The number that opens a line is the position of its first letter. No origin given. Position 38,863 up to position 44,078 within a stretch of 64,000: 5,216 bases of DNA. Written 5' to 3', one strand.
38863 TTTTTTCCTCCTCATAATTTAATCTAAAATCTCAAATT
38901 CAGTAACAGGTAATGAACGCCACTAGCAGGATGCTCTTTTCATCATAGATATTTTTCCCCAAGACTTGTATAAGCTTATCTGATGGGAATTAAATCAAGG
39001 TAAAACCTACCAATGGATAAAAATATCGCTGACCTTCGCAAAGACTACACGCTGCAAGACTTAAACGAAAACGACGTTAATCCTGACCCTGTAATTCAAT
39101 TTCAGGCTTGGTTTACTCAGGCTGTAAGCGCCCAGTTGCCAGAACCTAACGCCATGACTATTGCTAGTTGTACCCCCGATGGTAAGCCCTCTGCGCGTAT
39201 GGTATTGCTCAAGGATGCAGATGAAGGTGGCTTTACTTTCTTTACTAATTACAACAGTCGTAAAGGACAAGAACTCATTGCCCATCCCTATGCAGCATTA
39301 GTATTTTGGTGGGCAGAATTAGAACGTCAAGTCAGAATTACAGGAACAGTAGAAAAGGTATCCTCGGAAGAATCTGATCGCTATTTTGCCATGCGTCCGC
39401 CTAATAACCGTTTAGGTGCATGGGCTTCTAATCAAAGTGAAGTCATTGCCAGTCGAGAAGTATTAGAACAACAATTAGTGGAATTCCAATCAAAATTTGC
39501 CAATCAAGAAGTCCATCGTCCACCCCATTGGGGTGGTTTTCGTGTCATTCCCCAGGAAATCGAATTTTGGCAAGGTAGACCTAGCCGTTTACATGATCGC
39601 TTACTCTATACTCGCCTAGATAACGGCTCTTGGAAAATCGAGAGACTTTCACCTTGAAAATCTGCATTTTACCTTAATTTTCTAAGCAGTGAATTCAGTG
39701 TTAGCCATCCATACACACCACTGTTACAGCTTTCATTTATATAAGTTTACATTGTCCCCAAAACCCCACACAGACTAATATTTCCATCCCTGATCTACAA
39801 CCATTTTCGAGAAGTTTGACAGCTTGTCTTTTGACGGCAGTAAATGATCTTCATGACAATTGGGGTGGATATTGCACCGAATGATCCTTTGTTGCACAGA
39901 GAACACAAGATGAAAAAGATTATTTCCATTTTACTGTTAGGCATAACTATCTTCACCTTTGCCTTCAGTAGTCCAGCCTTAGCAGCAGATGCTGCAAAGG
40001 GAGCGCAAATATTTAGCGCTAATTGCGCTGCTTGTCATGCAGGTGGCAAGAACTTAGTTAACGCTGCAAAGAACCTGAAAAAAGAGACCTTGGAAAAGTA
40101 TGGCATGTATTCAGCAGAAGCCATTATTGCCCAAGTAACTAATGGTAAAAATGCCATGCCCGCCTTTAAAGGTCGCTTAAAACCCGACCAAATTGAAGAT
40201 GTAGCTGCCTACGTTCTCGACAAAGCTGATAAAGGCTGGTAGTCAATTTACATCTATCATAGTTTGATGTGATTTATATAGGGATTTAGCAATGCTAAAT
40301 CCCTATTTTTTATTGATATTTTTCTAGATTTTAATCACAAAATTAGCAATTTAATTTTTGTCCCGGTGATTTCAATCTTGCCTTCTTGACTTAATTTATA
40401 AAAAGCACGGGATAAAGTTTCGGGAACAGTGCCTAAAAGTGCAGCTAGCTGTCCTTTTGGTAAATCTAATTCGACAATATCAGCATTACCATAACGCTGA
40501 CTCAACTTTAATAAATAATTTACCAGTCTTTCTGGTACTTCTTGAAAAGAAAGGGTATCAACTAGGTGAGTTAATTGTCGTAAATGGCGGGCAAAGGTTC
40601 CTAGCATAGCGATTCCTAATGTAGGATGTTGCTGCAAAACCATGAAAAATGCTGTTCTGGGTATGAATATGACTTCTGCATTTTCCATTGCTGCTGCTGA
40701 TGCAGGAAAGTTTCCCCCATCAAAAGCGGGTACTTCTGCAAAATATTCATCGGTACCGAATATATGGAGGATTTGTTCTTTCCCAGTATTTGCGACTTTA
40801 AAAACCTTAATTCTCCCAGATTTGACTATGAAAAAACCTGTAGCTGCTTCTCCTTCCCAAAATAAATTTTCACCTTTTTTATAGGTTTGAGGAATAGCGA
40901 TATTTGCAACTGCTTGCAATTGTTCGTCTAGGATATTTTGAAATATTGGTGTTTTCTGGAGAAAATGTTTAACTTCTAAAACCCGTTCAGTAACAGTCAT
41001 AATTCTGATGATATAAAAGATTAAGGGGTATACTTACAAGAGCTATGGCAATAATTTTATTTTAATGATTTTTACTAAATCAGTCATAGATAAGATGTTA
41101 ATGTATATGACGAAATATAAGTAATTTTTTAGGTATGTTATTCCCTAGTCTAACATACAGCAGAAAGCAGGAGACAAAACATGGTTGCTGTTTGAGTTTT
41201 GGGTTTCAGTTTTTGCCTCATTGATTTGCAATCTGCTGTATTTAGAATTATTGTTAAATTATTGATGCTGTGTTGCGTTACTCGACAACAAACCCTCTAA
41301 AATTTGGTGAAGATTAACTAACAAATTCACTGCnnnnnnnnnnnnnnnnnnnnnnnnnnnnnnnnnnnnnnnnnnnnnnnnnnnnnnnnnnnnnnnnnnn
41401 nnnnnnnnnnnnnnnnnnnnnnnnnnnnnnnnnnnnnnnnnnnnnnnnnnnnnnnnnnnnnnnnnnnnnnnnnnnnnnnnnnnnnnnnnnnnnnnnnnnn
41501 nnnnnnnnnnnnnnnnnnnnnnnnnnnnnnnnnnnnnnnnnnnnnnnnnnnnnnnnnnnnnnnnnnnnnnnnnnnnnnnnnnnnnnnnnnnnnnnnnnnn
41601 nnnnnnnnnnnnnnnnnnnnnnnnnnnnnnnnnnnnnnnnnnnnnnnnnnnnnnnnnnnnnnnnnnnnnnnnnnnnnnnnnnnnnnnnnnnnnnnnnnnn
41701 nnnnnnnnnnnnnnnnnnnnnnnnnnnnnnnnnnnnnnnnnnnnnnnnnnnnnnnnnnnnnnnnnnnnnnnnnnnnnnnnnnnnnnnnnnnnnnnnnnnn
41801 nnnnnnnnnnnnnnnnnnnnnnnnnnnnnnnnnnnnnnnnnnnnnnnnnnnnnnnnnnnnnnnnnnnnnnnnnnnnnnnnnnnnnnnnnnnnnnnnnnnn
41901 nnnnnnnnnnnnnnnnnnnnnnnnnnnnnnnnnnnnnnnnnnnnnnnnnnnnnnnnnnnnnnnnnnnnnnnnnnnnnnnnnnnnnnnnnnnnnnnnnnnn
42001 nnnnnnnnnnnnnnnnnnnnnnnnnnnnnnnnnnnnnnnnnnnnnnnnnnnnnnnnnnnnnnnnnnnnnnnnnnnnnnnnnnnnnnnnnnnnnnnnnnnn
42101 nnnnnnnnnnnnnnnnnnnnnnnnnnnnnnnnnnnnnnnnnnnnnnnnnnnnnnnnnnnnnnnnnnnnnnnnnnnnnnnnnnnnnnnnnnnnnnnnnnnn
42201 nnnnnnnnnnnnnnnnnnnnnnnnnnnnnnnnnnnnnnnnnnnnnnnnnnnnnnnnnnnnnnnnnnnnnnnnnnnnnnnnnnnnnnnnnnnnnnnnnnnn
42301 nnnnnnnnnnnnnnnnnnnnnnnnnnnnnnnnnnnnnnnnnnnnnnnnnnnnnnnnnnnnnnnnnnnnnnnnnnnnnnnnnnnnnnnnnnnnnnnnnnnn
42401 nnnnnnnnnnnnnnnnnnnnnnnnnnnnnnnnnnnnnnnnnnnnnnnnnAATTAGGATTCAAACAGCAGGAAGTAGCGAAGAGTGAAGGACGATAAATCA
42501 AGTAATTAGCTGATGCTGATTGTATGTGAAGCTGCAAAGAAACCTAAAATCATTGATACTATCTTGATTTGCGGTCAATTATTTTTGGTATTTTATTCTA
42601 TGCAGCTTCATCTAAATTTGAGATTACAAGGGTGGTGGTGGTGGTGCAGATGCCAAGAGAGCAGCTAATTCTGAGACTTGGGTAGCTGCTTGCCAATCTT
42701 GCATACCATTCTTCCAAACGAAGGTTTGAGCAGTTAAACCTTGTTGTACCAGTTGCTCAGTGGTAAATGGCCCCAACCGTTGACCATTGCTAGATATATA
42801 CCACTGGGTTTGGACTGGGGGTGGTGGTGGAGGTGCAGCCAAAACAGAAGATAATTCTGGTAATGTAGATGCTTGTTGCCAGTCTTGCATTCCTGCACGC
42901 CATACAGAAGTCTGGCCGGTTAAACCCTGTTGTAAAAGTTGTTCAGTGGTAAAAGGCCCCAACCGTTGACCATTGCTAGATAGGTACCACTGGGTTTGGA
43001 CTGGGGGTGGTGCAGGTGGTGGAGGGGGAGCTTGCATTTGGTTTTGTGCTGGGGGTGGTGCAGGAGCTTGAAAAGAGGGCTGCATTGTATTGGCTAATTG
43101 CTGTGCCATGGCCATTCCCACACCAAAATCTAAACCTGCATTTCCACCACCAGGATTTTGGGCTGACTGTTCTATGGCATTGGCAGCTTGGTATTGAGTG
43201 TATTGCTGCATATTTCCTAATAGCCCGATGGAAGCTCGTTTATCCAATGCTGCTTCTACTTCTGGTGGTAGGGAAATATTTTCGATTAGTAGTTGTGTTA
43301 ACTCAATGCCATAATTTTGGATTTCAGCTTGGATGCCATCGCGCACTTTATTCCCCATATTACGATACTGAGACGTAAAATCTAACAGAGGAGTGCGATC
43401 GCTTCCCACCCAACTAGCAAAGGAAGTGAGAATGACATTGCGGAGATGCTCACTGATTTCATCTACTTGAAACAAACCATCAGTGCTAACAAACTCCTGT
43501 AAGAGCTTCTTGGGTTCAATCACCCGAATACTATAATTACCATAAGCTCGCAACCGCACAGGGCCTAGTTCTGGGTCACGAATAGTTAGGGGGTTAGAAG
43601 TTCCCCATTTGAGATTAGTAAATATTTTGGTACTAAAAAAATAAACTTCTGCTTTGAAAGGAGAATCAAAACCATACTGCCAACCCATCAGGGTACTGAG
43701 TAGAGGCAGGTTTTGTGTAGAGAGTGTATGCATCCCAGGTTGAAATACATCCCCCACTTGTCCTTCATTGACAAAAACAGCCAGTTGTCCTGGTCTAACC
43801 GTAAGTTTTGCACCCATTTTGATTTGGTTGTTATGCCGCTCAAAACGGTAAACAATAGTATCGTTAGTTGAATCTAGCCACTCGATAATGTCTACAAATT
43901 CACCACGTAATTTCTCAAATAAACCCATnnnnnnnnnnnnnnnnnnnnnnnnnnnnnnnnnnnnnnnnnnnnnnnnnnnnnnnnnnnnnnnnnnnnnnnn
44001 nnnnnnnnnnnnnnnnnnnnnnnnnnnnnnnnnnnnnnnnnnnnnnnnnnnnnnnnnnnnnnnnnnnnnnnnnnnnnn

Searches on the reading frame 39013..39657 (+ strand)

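Call 74: search_protein_families(library=pfam, proteins=[window:39013-39657:+], max_evalue=0.00001)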
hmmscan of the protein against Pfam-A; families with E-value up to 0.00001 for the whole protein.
window:39013-39657:+ (214 aa): 3 families
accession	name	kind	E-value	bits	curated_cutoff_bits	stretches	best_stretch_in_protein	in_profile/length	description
PF01243.27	PNPOx_N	-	5.4e-30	104.7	28.1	1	34-159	1-117/120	Pyridoxamine 5'-phosphate oxidase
PF10590.14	PNP_phzG_C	-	2.3e-23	82.3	27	1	173-214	1-42/42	Pyridoxine 5'-phosphate oxidase C-terminal dimerisation region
PF12766.13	Pyridox_oxase_2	-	3.4e-07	31.2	26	1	30-114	4-97/100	Pyridoxamine 5'-phosphate oxidase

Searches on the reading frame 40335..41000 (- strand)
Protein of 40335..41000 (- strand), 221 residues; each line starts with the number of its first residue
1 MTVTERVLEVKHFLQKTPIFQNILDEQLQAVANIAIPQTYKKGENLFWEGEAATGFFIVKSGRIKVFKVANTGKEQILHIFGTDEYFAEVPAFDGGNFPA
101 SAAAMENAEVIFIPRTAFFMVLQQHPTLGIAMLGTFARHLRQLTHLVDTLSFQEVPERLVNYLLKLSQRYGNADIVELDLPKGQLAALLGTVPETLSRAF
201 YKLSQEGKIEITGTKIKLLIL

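Call 74: search_protein_families(library=pfam, proteins=[window:40335-41000:-], max_evalue=0.00001)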
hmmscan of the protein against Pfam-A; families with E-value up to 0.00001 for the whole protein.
window:40335-41000:- (221 aa): 2 families
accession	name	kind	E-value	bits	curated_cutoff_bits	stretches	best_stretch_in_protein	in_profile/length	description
PF00027.35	cNMP_binding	-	1.4e-22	79.9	27.5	1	38-125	2-89/89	Cyclic nucleotide-binding domain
PF13545.12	HTH_Crp_2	-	7.8e-13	48.6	27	1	157-219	1-62/70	Crp-like helix-turn-helix domain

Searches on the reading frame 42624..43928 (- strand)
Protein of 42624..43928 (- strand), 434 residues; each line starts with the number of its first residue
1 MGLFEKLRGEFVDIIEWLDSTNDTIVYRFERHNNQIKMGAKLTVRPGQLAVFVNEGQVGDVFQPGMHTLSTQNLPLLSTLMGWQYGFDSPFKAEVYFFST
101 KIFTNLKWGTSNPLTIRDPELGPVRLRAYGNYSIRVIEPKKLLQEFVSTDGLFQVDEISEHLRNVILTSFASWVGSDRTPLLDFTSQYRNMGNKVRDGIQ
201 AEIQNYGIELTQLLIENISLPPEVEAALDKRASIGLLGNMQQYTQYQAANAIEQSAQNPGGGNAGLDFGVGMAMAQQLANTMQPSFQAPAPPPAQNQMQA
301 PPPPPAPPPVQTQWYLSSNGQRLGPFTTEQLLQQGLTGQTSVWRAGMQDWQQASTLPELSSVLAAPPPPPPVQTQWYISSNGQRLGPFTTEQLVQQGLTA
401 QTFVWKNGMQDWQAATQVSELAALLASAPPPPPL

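Call 74: search_protein_families(library=pfam, proteins=[window:42624-43928:-], max_evalue=0.00001)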
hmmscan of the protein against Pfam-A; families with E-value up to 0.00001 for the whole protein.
window:42624-43928:- (434 aa): 3 families
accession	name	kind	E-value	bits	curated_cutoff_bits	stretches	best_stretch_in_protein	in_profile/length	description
PF13421.11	Band_7_1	-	5.6e-89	297.7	24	1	26-235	1-210/211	SPFH domain-Band 7 family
PF14237.11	GYF_2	-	5.2e-34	116.2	25.8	2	376-421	1-50/50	GYF domain 2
PF01145.31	Band_7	-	1.5e-17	64.7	23.6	1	43-232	2-159/176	SPFH domain / Band 7 family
